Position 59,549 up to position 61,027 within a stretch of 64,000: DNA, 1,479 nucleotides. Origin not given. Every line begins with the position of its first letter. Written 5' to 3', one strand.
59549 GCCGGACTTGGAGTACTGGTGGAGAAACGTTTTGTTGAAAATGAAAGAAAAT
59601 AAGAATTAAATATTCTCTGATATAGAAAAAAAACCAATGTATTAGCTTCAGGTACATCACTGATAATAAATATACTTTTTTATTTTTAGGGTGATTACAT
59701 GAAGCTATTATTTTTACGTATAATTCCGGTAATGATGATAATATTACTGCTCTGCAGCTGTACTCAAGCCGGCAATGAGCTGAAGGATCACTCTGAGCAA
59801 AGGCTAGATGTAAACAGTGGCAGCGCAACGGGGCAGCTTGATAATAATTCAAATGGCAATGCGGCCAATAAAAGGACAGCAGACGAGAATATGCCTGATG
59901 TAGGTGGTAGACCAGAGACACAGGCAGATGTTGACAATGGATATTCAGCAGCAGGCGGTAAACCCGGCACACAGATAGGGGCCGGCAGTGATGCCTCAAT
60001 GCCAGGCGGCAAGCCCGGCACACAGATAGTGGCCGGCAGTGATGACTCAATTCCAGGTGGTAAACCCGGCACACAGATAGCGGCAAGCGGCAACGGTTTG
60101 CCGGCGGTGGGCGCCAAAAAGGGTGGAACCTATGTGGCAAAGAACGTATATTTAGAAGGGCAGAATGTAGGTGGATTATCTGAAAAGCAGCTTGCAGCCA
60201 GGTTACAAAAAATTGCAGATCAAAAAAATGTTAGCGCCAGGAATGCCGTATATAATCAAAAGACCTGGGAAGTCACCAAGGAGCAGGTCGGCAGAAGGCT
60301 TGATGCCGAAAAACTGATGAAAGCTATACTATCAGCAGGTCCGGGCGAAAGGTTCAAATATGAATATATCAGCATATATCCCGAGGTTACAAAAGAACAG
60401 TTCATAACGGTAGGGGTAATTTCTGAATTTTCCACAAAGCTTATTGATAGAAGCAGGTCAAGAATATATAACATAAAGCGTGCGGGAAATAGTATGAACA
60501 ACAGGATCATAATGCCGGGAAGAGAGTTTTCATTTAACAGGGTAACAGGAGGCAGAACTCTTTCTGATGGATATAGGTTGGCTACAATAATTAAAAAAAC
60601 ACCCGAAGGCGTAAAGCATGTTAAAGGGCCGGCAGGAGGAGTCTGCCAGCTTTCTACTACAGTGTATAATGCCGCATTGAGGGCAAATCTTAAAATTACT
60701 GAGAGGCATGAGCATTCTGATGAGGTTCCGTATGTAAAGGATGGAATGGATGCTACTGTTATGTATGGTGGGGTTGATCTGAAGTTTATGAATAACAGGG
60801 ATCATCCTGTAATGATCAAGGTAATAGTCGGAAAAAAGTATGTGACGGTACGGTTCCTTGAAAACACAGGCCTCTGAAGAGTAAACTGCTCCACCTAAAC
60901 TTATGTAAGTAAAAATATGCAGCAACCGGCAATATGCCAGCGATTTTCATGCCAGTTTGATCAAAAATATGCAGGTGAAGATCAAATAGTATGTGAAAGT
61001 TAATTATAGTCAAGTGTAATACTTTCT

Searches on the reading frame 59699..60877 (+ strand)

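Call 67: search_protein_families(library=pfam, proteins=[window:59699-60877:+], max_evalue=0.0001)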
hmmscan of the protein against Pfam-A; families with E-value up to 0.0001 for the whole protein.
window:59699-60877:+ (392 aa): 2 families
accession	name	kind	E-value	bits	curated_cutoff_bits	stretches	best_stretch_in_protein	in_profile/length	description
PF04294.18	VanW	-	9.3e-43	145.3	27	1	255-386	2-129/130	VanW like protein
PF12229.13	PG_binding_4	-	9.7e-08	32.6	22.1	1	160-213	52-107/117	Putative peptidoglycan binding domain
